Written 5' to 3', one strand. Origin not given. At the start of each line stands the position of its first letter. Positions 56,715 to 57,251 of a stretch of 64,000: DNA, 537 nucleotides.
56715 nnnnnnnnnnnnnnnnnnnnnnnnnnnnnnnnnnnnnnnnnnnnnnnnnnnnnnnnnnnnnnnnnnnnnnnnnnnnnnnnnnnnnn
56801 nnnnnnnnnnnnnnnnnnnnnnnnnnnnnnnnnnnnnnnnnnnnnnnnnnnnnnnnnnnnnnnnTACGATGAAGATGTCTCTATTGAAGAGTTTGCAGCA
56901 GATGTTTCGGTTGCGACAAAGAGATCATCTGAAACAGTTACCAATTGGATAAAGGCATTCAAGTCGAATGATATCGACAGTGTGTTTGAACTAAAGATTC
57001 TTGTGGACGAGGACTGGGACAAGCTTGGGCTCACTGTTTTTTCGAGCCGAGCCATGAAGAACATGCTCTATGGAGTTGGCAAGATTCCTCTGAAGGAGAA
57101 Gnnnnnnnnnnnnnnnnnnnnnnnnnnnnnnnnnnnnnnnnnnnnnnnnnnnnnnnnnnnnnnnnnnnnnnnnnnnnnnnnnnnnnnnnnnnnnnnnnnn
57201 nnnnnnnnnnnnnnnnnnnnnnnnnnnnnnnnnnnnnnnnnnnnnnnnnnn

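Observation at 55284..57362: WNK-type (with-no-lysine) kinase carrying an autoinhibitory PF2-like domain plus two C-terminal SAM-like domains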

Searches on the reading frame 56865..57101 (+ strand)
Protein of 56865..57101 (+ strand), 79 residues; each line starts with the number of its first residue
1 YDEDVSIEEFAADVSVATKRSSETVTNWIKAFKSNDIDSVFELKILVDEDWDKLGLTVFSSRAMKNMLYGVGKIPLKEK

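Call 27: search_protein_families(library=pfam, alignment_id=A2, max_evalue=10)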
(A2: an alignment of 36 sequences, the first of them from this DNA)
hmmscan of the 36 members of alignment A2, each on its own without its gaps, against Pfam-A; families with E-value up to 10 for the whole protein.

A. member 1, seq(79 aa): 0 families

B. families by the number of members that match (of 36 scanned): 12 families
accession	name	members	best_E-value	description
PF22993.4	SAM_EPH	11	0.0044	Ephrin receptor 1 SAM domain-like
PF22931.4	SAM_TNK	7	0.015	SAM domain-like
PF21794.3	RAD51D_N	3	0.11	RAD51D, N-terminal domain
PF17176.10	tRNA_bind_3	3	0.12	tRNA-binding domain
PF22291.1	DUF6964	1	0.051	Family of unknown function (DUF6964)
PF21378.2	YceM-like_C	1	0.059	YceM-like, C-terminal domain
PF16574.10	CEP209_CC5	1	0.065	Coiled-coil region of centrosome protein CE290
PF18226.6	QslA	1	0.11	LasR-specific antiactivator QslA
PF22937.1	PDXDC1-like_cen2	1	0.11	PDXDC1-like second central domain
PF00308.24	Bac_DnaA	1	0.17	Bacterial DnaA ATPAse domain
PF11974.14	bMG3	1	0.17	Bacterial alpha-2-macroglobulin MG3 domain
PF04366.17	Ysc84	1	0.27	Las17-binding protein actin regulator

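Call 28: search_solved_structures(query=A2, max_evalue=10, show_alignments=3)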
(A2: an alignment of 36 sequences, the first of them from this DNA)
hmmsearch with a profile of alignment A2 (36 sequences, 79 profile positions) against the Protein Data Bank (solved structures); distinct sequences matched with E-value up to 10: 7.
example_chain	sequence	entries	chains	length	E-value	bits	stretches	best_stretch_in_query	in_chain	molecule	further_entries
1z5x_U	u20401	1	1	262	0.27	14.1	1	8-64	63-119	Ultraspiracle protein (USP) a homologue of RXR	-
4nl9_A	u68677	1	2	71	0.81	12.6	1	27-68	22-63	Ankyrin repeat and SAM domain-containing protein 3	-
4rqm_A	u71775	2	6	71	1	12.2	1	29-62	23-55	Protein bicaudal C homolog 1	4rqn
3qy2_A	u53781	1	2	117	1.2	12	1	39-57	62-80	Cyclin-dependent kinases regulatory subunit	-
4lpa_A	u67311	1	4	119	1.2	12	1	39-57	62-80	Cyclin-dependent kinases regulatory subunit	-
2nxx_A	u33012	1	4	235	1.4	11.8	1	10-65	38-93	Ultraspiracle (USP, NR2B4)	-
1qb3_A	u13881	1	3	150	2.5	11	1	39-57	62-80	CYCLIN-DEPENDENT KINASES REGULATORY SUBUNIT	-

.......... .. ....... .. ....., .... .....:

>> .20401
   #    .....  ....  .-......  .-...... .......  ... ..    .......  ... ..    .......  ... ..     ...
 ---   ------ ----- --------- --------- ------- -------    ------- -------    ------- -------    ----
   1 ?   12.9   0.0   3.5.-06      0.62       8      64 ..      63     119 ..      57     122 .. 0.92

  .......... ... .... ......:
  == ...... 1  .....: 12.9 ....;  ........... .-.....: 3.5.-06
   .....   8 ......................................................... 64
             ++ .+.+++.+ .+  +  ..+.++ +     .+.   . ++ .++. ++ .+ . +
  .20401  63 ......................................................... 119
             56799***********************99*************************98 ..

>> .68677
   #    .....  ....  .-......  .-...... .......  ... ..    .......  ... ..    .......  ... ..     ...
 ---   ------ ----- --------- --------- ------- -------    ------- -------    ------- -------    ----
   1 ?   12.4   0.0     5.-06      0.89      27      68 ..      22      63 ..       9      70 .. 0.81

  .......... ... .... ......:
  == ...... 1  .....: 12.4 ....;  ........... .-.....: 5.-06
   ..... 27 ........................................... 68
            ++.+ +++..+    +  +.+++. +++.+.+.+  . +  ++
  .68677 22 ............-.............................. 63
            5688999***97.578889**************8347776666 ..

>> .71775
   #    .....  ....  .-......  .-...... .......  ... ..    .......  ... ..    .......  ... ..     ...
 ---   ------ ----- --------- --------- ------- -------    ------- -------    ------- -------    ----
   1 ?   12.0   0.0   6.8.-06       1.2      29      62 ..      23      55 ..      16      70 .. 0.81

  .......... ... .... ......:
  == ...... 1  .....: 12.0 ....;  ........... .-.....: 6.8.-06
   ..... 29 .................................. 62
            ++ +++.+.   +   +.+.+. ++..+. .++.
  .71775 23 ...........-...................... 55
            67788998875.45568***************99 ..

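Call 29: find_homologous_proteins(query=A2, max_evalue=0.001)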
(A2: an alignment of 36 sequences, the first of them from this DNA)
Query A2 (36 sequences) (79 aa, profile of the alignment): 74 proteins with E <= 0.001 among 245 candidates.
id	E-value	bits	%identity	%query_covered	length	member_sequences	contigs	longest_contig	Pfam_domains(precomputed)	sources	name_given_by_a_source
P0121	3.2e-31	125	46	89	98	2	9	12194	-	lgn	-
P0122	5.7e-31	124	56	61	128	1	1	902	-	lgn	-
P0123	3.2e-30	121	44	89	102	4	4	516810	-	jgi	jgi:hypothetical protein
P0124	3.8e-30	121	47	89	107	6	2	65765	-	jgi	jgi:WNK lysine deficient protein kinase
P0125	4.8e-30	121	46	89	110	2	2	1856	-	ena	-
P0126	5.2e-30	121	46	89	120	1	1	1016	-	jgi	jgi:WNK lysine deficient protein kinase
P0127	6.5e-30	120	46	89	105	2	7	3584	-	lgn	-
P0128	8.6e-30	120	49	89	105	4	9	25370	-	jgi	jgi:WNK lysine deficient protein kinase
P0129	1.0e-29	120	43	89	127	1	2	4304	-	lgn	-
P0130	1.0e-29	120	46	89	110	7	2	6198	-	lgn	-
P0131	1.1e-29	120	46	89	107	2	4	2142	-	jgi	jgi:hypothetical protein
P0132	1.6e-29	119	44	89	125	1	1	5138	-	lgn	-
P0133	1.8e-29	119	44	89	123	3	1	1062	-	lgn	-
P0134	3.4e-29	118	41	89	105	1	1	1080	-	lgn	-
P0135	3.6e-29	118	46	89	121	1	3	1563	-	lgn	-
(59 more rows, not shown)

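Call 38: search_protein_representatives(alignment_id=A2)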
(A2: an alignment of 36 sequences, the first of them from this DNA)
Query: 36 sequences, 79 profile positions. Proteins with E-value up to 0.001 (for the whole library): 190; up to 1e-10: 135; up to 1e-30: 34. The best 150 are listed.
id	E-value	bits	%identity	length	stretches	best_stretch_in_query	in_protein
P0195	8.6e-54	195.2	-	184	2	1-74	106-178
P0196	2.6e-53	193.6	-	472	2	1-75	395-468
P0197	4.3e-53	192.9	-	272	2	1-75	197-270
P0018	5.1e-52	189.5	-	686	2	1-78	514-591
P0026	6.1e-52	189.2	-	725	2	1-76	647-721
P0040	1.9e-50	184.4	-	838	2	1-78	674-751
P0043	3.5e-50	183.6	-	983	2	1-78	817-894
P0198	5.6e-50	182.9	-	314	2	1-74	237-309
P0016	1.5e-49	181.5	-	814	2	1-78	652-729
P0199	2.0e-49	181.2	-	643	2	1-74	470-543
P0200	4.4e-49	180.1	-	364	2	4-78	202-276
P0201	4.6e-48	176.8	-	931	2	3-78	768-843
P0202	2.2e-47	174.6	-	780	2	3-78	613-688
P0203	1.4e-46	172.1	-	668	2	1-78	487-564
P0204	3.3e-46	170.9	-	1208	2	1-78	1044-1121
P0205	5.5e-46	170.2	-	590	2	1-78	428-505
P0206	3.9e-45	167.4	-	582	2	1-75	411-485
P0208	9.7e-45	166.2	-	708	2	1-78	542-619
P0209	1.4e-44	165.7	-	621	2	3-75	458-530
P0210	2.5e-44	164.9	-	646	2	2-76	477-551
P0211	3.7e-44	164.3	-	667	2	3-77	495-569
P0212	5.7e-44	163.7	-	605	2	1-77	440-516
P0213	1.7e-43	162.2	-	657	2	1-77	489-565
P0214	1.8e-43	162.1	-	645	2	5-76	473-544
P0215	4.8e-42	157.5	-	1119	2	1-78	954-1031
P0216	2.3e-41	155.4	-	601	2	1-74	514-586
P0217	3.3e-41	154.9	-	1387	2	3-78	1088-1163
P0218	5.4e-41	154.2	-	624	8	1-58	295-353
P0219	2.4e-37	142.5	-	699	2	1-75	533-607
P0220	4.7e-33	128.7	-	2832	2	3-78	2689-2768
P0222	1.7e-29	117.3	-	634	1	1-72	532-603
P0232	1.7e-26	107.7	-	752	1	1-73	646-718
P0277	2.1e-19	85.0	-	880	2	4-72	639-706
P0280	4.8e-19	83.8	-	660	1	3-69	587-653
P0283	1.7e-17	78.8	-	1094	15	20-45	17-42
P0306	4.5e-12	61.5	-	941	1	4-66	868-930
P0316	9.0e-10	54.1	-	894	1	5-65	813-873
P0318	2.2e-09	52.8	-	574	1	1-77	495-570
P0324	5.5e-08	48.4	-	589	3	7-75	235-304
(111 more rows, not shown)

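Call 42: search_protein_families(library=pfam, proteins=[P0218, P0283, P0220, P0204, P0217, P0306, P0316, P0324], max_evalue=0.001)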
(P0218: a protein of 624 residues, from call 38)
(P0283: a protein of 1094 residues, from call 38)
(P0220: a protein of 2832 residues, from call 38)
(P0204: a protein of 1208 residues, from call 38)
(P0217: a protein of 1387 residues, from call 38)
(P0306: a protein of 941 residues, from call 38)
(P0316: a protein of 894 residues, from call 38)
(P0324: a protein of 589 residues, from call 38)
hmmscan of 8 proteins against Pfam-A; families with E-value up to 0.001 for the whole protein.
P0218 (624 aa): 24 families
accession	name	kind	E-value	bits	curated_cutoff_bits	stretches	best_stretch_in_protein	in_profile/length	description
PF22993.4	SAM_EPH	-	1.7e-15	56.9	27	0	170-197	12-39/60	Ephrin receptor 1 SAM domain-like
PF21999.2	IMS_HHH_1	-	4.2e-14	53.2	27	0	177-196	10-29/53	DNA polymerase-iota, thumb domain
PF11829.13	DUF3349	-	1e-10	42.6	28.3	0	68-110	49-90/94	Protein of unknown function (DUF3349)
PF08463.15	EcoEI_R_C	-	8.6e-09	36.1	24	1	162-268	23-131/163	EcoEI R protein C-terminal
PF12010.13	DUF3502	-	1.6e-08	35.2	24.4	0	19-49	38-68/69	Domain of unknown function (DUF3502)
PF14229.12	DUF4332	-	2.2e-08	34.7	23.2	0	176-203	6-33/122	Domain of unknown function (DUF4332)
PF06069.16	PerC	-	3.6e-08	34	22.6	0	257-286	56-85/90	PerC transcriptional activator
PF03118.21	RNA_pol_A_CTD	-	4.9e-08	33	23.8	0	181-197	28-44/67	Bacterial RNA polymerase, alpha chain C terminal domain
PF14106.11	DUF4279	-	1.4e-07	32.2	25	0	220-262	44-87/116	Domain of unknown function (DUF4279)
PF22931.4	SAM_TNK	-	2.6e-07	31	25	0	243-280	7-45/56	SAM domain-like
PF21794.3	RAD51D_N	-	7.5e-07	29.7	27.3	0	176-194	15-33/60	RAD51D, N-terminal domain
PF02785.25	Biotin_carb_C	-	1.3e-06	29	32.4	0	367-402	40-75/108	Biotin carboxylase C-terminal domain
PF05036.18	SPOR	-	1.5e-06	28.8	21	0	243-272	15-43/76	SPOR domain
PF20451.3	Calmod_bind_M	-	2.3e-06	28.5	24.5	0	323-349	18-44/67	Calmodulin binding protein central domain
PF03096.20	Ndr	-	7.5e-06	25.3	23.3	0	106-154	135-182/283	Ndr family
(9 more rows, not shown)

P0283 (1094 aa): 6 families
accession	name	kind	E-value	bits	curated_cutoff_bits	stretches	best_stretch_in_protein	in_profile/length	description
PF04129.18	Vps52_CC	-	1.9e-38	132.3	26.5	0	34-60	41-67/173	Vps52/Sac2 family, coiled-coil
PF20044.4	DUF6446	-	5e-29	101.1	26.7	0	1033-1058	48-73/129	Family of unknown function (DUF6446)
PF05568.16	ASFV_J13L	-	2.9e-24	86.3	23.6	0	86-126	148-187/189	African swine fever virus J13L protein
PF12100.13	DUF3576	-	1.1e-20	74.1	25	0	110-143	51-84/101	Domain of unknown function (DUF3576)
PF19883.4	DUF6356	-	1.6e-11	44.6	24.4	0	95-112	42-59/64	Family of unknown function (DUF6356)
PF18455.6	GBR2_CC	-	1.4e-06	28.5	25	0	35-52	15-32/39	Gamma-aminobutyric acid type B receptor subunit 2 coiled-coil domain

P0220 (2832 aa): 2 families
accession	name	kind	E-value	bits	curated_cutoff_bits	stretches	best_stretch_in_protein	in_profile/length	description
PF00069.31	Pkinase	-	5.1e-40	138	31.7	1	671-916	4-263/263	Protein kinase domain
PF07714.23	PK_Tyr_Ser-Thr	-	4e-28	98.9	23.1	1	671-911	4-255/258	Protein tyrosine and serine/threonine kinase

P0204 (1208 aa): 2 families
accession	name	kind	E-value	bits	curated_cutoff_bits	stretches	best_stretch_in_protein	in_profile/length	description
PF00069.31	Pkinase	-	6.3e-45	154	31.7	1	244-483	4-261/263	Protein kinase domain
PF07714.23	PK_Tyr_Ser-Thr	-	1.2e-31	110.4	23.1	1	247-481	7-256/258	Protein tyrosine and serine/threonine kinase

P0217 (1387 aa): 2 families
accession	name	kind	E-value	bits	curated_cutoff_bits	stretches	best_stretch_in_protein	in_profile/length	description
PF00069.31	Pkinase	-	4.9e-49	167.5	31.7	1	376-616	7-263/263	Protein kinase domain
PF07714.23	PK_Tyr_Ser-Thr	-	4.4e-33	115.1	23.1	1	376-612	7-256/258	Protein tyrosine and serine/threonine kinase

P0306 (941 aa): 1 family
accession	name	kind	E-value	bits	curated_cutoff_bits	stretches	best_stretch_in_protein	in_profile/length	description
PF00412.28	LIM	-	1.9e-07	31.7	22.9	1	171-231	1-57/58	LIM domain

P0316 (894 aa): 1 family
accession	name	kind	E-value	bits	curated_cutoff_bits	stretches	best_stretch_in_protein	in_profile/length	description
PF00412.28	LIM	-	1.4e-05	25.7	22.9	1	12-71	1-56/58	LIM domain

P0324 (589 aa): 0 families

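Call 43: list_cluster_members(proteins=[P0220, P0204, P0217, P0215, P0306, P0316, P0324, P0318, P0277, P0218])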
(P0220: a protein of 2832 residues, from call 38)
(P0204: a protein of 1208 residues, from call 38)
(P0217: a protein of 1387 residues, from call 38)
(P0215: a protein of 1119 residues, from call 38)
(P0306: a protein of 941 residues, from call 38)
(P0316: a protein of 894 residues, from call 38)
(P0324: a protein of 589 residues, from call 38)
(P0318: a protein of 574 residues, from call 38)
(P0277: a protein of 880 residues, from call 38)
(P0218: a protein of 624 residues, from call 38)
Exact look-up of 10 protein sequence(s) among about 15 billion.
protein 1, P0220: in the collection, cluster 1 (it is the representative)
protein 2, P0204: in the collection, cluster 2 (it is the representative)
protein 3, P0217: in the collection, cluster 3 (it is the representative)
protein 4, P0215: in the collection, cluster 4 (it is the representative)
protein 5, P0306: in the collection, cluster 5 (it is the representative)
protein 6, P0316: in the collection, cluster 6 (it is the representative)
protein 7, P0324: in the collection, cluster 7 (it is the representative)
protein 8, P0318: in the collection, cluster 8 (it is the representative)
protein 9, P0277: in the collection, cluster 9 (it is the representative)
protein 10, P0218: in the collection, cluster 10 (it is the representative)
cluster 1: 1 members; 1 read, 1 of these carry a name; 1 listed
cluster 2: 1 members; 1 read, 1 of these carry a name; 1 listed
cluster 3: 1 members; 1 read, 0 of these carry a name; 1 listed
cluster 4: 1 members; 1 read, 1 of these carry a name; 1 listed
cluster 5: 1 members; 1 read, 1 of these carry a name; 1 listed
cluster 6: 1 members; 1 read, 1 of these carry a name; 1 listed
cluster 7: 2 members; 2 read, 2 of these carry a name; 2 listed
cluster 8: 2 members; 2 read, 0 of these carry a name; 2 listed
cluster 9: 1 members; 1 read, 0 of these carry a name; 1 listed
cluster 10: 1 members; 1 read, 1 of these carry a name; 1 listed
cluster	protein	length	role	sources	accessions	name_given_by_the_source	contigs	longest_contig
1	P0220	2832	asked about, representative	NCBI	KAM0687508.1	hypothetical protein COBT_001249, partial [Conglomerata obtusa]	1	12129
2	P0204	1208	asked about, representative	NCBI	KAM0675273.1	hypothetical protein GVAV_001098 [Gurleya vavrai]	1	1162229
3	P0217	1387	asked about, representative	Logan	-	-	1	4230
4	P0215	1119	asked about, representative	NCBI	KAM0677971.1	hypothetical protein BDAP_001451 [Binucleata daphniae]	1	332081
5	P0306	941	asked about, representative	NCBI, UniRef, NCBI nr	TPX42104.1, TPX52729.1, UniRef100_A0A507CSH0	hypothetical protein SeMB42_g01197 [Synchytrium endobioticum] | LIM zinc-binding domain-containing protein n=1 Tax=Synchytrium endobioticum TaxID=286115 ... | hypothetical protein SeLEV6574_g05764 [Synchytrium endobioticum]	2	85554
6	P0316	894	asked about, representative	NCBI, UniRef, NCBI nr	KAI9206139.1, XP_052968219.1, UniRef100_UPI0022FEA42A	uncharacterized protein BJ171DRAFT_498805 [Polychytrium aggregatum] | uncharacterized protein n=1 Tax=Polychytrium aggregatum TaxID=110093 RepID=UPI0022FEA42A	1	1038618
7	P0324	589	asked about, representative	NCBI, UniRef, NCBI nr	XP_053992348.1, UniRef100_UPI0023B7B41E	uncharacterized protein LOC128883724 isoform X2 [Hylaeus volcanicus] | uncharacterized protein LOC128883724 isoform X2 n=1 Tax=Hylaeus volcanicus TaxID=313075 ...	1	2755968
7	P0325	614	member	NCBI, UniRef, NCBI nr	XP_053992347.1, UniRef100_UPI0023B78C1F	uncharacterized protein LOC128883724 isoform X1 [Hylaeus volcanicus] | uncharacterized protein LOC128883724 isoform X1 n=1 Tax=Hylaeus volcanicus TaxID=313075 ...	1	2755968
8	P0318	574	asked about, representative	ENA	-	-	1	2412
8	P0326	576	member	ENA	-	-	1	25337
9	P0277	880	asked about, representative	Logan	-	-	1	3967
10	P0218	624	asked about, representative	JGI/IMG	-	regulator of replication initiation timing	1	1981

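Call 45: list_cluster_members(proteins=[P0199, P0201, P0203, P0205, P0206, P0208, P0212, P0216, P0222, P0232])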
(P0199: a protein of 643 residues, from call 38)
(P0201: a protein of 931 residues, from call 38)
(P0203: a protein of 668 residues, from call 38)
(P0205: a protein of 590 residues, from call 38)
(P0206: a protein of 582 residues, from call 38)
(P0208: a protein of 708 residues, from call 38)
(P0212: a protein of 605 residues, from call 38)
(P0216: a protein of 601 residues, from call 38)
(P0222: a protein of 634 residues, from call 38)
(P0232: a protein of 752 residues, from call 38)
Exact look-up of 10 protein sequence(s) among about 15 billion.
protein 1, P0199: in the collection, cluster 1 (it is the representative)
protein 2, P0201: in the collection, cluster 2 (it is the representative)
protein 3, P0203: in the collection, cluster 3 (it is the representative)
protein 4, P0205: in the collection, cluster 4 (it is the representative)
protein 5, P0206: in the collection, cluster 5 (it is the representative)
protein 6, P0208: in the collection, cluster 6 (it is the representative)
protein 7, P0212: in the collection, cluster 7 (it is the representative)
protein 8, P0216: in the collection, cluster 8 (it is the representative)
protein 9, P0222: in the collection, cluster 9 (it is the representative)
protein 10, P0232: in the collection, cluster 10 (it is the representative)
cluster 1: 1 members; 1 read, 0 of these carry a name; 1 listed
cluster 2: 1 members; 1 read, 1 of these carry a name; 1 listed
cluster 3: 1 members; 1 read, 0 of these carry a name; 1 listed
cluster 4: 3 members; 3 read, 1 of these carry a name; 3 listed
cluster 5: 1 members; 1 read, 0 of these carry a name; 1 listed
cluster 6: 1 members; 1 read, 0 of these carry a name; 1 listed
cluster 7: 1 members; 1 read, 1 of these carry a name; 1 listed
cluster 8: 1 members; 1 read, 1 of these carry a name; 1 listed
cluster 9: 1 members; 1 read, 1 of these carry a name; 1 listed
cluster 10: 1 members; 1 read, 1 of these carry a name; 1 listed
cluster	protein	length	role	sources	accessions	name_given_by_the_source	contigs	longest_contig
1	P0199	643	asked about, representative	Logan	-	-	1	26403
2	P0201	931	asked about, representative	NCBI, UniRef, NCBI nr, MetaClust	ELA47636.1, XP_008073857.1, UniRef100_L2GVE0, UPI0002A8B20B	WNK protein kinase [Vavraia culicis subsp. floridensis] | WNK protein kinase n=1 Tax=Vavraia culicis (isolate floridensis) TaxID=948595 ... | status=active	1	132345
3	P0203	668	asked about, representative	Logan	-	-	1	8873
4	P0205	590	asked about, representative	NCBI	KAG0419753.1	Serine/threonine-protein kinase pkpA, partial [Dictyocoela roeselum]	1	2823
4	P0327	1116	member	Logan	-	-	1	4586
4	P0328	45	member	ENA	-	-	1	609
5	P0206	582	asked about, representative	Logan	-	-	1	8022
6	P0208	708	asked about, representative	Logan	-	-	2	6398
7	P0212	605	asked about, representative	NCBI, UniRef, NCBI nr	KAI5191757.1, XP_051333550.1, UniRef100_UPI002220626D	hypothetical protein NEMIN01_1648 [Nematocida minor] | uncharacterized protein n=1 Tax=Nematocida minor TaxID=1912983 RepID=UPI002220626D | uncharacterized protein NEMIN01_1648 [Nematocida minor]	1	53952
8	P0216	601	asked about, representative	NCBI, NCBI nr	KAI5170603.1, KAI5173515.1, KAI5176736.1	WNK lysine deficient protein kinase [Nematocida sp. LUAm3]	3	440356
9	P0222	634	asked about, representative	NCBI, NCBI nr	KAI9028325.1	putative serine/threonine-specific protein kinase pkpA Phycomyces blakesleeanus ...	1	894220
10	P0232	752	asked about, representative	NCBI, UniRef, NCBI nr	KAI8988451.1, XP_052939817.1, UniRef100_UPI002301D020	kinase-like domain-containing protein [Mycotypha africana] | kinase-like domain-containing protein n=1 Tax=Mycotypha africana TaxID=64632 ...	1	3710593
